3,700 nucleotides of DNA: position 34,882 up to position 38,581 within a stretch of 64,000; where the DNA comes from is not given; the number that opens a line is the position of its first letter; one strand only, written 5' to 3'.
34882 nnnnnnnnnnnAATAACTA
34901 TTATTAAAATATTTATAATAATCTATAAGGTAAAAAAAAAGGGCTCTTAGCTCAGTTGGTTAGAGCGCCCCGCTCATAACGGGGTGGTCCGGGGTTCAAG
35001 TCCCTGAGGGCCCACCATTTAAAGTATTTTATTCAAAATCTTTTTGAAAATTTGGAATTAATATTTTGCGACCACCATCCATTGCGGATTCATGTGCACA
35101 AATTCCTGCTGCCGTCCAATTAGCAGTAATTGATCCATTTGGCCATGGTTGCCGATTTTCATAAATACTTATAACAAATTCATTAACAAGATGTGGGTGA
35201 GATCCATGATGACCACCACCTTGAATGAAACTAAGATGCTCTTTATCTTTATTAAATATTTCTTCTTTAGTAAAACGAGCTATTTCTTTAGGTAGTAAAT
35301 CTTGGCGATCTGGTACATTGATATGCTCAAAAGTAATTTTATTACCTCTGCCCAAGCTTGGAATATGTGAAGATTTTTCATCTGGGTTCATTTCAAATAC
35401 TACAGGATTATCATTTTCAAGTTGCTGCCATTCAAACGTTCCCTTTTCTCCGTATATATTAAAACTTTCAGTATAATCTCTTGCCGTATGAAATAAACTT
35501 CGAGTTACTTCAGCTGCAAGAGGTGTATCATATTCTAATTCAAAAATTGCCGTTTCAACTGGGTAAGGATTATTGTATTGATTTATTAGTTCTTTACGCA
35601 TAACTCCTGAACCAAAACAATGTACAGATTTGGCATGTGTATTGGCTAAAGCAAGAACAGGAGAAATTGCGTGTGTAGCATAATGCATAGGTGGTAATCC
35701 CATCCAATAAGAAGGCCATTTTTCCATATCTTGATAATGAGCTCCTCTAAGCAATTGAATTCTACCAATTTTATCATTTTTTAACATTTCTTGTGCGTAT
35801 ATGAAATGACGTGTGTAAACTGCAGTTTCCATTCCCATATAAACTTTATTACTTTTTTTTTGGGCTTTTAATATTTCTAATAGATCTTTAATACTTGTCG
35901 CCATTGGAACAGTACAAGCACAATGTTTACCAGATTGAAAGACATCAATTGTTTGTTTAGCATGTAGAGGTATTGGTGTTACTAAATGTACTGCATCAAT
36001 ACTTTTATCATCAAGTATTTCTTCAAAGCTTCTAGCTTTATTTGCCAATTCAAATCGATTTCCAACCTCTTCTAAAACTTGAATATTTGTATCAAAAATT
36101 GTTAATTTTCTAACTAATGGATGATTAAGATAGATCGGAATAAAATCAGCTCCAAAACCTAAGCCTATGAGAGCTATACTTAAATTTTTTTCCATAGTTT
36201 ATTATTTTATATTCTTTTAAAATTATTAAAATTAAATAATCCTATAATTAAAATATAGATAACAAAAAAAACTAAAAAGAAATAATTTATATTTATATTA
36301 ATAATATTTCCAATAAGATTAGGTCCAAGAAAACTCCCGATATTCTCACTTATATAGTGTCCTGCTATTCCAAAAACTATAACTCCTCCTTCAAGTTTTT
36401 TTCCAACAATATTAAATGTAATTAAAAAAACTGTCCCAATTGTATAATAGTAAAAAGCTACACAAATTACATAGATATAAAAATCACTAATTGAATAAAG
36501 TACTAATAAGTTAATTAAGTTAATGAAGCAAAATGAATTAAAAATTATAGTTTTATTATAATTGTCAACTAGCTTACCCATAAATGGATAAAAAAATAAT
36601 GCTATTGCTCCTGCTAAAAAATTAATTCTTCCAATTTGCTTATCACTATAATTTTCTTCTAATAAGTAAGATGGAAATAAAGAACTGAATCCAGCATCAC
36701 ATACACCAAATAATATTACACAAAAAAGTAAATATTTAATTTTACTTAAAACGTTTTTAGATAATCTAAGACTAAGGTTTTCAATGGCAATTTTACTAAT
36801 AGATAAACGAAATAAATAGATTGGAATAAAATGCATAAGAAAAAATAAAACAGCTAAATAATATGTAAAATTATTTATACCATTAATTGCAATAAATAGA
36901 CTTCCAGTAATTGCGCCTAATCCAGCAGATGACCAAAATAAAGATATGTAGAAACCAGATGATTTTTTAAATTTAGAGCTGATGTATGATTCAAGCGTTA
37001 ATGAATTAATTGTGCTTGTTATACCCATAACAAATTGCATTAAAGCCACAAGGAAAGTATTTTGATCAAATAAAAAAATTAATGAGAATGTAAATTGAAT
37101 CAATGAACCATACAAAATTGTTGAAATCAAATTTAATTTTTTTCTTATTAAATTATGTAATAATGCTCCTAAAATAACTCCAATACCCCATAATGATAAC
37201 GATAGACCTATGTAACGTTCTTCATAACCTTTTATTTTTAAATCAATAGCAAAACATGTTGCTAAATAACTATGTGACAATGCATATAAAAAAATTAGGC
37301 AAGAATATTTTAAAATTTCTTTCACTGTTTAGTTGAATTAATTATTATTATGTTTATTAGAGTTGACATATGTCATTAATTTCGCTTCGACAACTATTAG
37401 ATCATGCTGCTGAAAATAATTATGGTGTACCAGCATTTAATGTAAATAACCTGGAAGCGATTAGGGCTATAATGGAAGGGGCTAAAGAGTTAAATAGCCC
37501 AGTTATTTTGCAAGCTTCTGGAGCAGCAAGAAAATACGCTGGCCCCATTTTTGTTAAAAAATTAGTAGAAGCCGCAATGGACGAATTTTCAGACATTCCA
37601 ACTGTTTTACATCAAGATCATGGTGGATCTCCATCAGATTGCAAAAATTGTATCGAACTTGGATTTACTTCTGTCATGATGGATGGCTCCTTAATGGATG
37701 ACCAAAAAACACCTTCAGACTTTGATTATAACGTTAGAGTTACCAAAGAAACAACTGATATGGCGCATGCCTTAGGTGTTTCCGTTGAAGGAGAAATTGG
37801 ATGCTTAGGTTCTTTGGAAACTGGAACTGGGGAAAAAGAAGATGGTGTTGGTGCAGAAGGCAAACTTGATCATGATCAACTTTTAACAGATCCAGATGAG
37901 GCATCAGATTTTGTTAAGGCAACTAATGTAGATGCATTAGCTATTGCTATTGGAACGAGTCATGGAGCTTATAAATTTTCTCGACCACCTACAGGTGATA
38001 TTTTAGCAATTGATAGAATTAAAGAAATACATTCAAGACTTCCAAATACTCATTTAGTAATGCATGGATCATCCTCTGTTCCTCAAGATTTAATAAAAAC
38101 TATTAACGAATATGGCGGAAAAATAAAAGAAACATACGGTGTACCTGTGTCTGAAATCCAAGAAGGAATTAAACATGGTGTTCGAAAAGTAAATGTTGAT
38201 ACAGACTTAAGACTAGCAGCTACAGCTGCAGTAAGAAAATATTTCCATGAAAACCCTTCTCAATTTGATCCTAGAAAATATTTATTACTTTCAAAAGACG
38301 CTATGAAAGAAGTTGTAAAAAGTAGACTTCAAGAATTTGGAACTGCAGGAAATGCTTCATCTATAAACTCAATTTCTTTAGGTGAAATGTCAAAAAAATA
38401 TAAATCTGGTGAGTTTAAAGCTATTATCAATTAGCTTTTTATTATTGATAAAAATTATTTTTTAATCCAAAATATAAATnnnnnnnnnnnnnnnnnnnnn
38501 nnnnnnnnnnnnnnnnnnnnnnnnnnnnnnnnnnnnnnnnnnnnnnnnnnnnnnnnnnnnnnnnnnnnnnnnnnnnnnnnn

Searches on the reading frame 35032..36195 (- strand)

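Call 42: search_protein_families(library=ncbifam, proteins=[window:35032-36195:-], max_evalue=0.00001)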
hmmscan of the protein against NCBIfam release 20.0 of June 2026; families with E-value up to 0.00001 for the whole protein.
window:35032-36195:- (388 aa): 5 families
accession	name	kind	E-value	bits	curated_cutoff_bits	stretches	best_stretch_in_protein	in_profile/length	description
TIGR04380.1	myo_inos_iolG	equivalog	2.6e-16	59.4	355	1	6-267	3-263/330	inositol 2-dehydrogenase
NF052479.1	LevoglcsnDh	equivalog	1.1e-15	57.2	650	1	6-161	5-169/386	levoglucosan dehydrogenase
NF040723.1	UDP-GlcNAcDh_Arch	equivalog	3.4e-12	46.5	450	1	6-147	2-142/302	UDP-N-acetylglucosamine 3-dehydrogenase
NF058561.1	BT_2158_fam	equivalog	2e-06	26.7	750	1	31-161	60-190/487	glycoside 3-dehydrogenase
NF052679.1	InsChiInosDhIolG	equivalog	3.5e-06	26.3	540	1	36-155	36-157/343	bifunctional inositol 2-dehydrogenase/D-chiro-inositol 1-dehydrogenase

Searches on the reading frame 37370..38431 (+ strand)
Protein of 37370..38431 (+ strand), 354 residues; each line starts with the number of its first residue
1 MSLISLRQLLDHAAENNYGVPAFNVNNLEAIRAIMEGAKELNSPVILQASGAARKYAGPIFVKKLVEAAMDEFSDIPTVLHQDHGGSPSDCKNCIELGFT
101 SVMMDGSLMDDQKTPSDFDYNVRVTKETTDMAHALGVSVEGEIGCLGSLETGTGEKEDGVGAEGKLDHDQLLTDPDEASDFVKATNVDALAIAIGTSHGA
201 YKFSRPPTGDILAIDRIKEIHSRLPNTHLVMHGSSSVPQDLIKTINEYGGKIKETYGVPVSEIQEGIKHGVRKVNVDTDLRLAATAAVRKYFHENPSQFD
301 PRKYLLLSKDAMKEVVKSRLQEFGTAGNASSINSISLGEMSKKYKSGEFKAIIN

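Call 42: search_protein_families(library=ncbifam, proteins=[window:37370-38431:+], max_evalue=0.00001)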
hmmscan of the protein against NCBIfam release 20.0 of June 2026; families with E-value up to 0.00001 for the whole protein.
window:37370-38431:+ (354 aa): 20 families
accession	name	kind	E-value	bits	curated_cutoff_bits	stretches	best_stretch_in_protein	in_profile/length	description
TIGR01521.1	FruBisAldo_II_B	equivalog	4.3e-178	591.7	496.35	1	3-348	1-346/347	class II fructose-bisphosphate aldolase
TIGR00167.1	cbbA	subfamily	6.7e-96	321.1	215.6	1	1-329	1-290/290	ketose-bisphosphate aldolase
NF005481.0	PRK07084.1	equivalog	1.8e-90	303.5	511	1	2-322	11-316/324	class II fructose-bisphosphate aldolase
TIGR01859.1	fruc_bis_ald_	equivalog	3.2e-84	283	343.05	1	3-329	1-282/282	class II fructose-1,6-bisphosphate aldolase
NF009497.0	PRK12857.1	equivalog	1.7e-79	267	423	2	1-245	1-221/284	class II fructose-1,6-bisphosphate aldolase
NF004493.0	PRK05835.1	equivalog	9.5e-76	254.9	558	1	7-327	6-305/307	class II fructose-bisphosphate aldolase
NF009374.0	PRK12737.1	subfamily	5.1e-73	245.5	383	2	1-248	1-224/284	tagatose-bisphosphate aldolase subunit GatY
NF006626.0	PRK09195.1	subfamily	4.5e-70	236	384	2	1-247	1-223/284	tagatose-bisphosphate aldolase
TIGR01858.1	tag_bisphos_ald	equivalog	1e-66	224.9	443.55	2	3-249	1-223/282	tagatose bisphosphate family class II aldolase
NF006042.0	PRK08185.1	subfamily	1.9e-64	217.8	405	2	3-249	2-225/287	hypothetical protein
NF006376.0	PRK08610.1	equivalog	2.9e-61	207.7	527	2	1-249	1-226/286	class II fructose-bisphosphate aldolase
NF009375.0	PRK12738.1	equivalog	2.3e-56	191.1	542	1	1-327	1-282/286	tagatose-bisphosphate aldolase subunit KbaY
NF005823.0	PRK07709.1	equivalog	2.7e-55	188.2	545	2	1-245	1-223/285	class II fructose-bisphosphate aldolase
NF005943.0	PRK07998.1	equivalog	1e-50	172.8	364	1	1-248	1-221/283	class II aldolase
NF005288.0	PRK06806.1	equivalog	2.3e-50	171.4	396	1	1-325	1-277/281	class II fructose-bisphosphate aldolase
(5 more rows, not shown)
